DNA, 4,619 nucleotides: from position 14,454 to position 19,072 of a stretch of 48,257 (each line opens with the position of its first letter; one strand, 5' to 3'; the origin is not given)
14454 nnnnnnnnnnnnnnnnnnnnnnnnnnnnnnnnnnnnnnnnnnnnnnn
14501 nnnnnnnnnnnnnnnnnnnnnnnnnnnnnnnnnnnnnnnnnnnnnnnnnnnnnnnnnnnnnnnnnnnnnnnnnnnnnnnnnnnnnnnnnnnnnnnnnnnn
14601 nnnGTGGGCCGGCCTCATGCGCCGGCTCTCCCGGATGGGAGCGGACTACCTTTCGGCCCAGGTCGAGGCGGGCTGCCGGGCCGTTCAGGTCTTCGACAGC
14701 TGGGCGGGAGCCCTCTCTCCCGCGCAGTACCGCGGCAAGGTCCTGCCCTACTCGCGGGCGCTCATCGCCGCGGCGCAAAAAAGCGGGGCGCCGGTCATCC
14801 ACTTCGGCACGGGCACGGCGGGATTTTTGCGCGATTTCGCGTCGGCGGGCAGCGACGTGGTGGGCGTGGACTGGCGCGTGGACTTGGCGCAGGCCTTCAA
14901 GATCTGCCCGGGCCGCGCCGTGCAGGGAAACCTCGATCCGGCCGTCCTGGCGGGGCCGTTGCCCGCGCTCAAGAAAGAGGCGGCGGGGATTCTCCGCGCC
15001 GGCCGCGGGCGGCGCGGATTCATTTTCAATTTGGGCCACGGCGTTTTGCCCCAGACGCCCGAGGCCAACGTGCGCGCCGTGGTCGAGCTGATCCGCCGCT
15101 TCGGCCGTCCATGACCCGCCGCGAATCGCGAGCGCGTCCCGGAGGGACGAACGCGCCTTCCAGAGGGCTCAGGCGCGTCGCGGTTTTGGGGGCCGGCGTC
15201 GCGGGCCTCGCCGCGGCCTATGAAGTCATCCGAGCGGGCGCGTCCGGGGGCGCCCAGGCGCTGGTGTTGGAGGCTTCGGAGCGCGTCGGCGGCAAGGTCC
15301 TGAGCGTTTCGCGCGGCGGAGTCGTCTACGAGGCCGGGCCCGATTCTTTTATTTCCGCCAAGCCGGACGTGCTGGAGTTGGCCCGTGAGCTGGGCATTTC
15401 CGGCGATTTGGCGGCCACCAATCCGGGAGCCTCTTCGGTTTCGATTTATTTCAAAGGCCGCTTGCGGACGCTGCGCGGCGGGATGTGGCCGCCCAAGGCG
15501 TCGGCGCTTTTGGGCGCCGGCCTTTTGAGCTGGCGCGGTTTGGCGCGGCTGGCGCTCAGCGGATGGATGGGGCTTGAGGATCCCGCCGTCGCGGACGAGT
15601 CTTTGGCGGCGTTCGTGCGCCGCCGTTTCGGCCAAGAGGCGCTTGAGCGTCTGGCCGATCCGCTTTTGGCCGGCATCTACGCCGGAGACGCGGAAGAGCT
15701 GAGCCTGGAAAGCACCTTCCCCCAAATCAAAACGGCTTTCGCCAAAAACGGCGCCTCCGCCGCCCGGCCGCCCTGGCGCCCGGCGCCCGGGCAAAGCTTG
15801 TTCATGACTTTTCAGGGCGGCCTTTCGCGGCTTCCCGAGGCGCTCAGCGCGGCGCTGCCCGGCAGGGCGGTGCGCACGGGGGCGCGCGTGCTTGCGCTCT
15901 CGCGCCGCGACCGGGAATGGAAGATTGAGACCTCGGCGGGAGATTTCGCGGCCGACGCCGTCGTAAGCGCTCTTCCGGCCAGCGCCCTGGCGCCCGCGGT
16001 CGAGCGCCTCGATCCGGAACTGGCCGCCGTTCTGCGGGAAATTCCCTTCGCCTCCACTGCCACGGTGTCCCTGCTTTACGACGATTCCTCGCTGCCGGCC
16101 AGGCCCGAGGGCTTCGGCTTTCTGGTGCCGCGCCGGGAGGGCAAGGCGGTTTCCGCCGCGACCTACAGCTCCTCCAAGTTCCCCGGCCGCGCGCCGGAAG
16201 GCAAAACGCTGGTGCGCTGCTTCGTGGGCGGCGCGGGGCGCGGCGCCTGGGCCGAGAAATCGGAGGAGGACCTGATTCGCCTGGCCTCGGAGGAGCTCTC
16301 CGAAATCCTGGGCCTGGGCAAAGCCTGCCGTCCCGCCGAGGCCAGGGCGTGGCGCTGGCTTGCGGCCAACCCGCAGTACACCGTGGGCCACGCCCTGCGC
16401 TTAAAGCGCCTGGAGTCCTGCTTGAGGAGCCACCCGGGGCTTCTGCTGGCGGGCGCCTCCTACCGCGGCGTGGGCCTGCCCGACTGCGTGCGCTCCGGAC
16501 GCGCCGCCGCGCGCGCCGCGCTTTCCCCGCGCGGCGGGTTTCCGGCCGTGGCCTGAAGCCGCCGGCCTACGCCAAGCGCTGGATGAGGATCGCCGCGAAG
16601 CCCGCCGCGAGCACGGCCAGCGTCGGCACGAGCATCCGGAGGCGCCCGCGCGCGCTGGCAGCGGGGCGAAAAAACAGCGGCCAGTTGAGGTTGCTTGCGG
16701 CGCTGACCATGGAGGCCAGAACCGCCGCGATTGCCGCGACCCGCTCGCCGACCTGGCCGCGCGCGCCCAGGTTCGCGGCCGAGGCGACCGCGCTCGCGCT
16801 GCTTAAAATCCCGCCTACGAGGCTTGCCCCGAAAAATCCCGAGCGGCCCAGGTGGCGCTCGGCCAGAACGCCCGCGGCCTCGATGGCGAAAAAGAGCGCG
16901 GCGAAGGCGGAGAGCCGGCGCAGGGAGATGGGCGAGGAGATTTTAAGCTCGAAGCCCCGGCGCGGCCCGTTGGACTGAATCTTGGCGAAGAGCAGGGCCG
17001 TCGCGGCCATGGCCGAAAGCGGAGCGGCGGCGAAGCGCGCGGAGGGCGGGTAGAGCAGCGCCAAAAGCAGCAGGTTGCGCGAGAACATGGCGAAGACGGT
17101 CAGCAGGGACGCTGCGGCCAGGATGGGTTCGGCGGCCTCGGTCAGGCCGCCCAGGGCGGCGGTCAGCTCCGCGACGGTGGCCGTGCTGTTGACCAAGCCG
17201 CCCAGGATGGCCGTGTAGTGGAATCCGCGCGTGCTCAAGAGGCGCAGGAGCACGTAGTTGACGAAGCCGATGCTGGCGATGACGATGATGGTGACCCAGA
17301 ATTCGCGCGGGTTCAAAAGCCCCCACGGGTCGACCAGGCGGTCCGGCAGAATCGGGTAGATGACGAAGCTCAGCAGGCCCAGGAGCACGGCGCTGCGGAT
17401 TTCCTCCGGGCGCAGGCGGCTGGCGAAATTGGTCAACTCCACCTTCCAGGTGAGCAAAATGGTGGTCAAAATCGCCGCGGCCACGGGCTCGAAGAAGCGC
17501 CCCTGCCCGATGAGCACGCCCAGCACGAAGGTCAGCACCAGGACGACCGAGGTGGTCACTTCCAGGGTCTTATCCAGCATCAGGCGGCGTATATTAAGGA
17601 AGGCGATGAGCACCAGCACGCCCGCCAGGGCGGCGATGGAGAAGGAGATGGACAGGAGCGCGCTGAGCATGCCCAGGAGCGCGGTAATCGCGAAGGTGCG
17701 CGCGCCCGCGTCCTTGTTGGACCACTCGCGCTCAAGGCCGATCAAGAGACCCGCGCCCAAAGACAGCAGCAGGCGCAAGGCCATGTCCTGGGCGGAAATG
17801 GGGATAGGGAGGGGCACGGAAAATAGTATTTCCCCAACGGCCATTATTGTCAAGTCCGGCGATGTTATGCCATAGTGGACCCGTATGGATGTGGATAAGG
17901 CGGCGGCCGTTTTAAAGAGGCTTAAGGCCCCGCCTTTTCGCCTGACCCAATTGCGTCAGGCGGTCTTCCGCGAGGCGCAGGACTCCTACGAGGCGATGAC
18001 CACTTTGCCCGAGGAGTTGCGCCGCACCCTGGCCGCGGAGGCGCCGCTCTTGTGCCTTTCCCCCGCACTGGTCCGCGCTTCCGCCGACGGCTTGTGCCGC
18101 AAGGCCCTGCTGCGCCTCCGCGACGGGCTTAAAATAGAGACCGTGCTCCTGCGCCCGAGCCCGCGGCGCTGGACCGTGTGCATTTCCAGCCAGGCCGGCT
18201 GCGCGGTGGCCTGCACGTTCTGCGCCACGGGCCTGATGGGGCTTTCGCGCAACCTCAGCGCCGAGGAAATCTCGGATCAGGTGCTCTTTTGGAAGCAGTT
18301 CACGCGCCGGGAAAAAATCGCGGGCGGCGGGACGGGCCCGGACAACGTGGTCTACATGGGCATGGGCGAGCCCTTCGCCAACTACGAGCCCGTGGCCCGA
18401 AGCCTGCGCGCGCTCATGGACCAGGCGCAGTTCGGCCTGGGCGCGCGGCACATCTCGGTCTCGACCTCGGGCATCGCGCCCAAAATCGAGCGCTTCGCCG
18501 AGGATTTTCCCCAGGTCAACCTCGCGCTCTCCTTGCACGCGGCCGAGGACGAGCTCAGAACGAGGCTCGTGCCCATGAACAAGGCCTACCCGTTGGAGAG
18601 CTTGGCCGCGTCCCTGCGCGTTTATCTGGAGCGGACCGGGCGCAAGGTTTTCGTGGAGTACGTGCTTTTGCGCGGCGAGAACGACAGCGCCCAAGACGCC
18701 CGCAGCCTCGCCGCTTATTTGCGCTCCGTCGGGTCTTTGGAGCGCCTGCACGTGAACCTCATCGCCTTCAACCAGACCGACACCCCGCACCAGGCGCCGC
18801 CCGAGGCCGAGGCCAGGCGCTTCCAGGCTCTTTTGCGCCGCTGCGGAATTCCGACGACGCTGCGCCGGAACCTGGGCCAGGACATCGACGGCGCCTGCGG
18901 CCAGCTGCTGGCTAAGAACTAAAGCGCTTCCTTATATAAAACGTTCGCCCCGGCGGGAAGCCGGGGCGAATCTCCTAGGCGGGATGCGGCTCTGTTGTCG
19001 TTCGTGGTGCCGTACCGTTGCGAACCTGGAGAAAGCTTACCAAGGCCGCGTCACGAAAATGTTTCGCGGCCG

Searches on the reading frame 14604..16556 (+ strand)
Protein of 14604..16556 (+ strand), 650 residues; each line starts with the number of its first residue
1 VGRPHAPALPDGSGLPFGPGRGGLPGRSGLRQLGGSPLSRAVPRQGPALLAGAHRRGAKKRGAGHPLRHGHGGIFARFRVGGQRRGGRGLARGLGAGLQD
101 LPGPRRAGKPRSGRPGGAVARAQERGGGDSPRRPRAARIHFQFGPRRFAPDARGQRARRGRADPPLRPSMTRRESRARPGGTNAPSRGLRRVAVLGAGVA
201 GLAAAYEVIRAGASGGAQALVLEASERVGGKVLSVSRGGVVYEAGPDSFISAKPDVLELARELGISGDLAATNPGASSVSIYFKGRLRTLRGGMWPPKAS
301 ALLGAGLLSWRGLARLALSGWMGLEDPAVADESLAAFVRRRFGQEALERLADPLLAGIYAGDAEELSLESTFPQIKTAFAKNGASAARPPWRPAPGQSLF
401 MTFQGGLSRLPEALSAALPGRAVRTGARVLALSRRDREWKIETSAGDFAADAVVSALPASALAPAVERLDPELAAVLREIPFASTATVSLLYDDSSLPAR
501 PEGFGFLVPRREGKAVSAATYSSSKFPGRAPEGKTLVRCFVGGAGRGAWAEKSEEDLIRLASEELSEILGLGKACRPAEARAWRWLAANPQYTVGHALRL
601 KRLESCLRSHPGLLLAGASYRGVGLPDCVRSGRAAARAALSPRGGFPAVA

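Call 94: search_protein_families(library=pfam, proteins=[window:14604-16556:+], max_evalue=0.00001)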
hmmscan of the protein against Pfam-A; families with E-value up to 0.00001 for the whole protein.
window:14604-16556:+ (650 aa): 2 families
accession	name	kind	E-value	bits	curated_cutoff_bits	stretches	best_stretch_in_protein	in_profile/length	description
PF01593.30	Amino_oxidase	-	3.2e-62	211.7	19.8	1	199-639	1-442/443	Flavin containing amine oxidoreductase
PF13450.12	NAD_binding_8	-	1e-09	38.9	21.9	1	194-263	1-68/68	NAD(P)-binding Rossmann-like domain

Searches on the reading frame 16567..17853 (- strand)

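Call 95: search_protein_families(library=pfam, proteins=[window:16567-17853:-], max_evalue=0.00001)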
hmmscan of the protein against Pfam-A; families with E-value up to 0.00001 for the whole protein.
window:16567-17853:- (428 aa): 2 families
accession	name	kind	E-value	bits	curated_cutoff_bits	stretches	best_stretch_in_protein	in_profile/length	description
PF13194.11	DUF4010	-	6.4e-35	121.2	30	1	190-389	1-203/210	Domain of unknown function (DUF4010)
PF02308.21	MgtC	-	4.5e-18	66.2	31.4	1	28-142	1-120/121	MgtC family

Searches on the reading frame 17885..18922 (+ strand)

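Call 95: search_protein_families(library=pfam, proteins=[window:17885-18922:+], max_evalue=0.00001)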
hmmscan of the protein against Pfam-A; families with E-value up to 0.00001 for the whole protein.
window:17885-18922:+ (345 aa): 1 family
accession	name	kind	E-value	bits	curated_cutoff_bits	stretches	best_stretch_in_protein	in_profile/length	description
PF04055.27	Radical_SAM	-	3.8e-15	56.9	29.5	1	101-269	2-158/166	Radical SAM superfamily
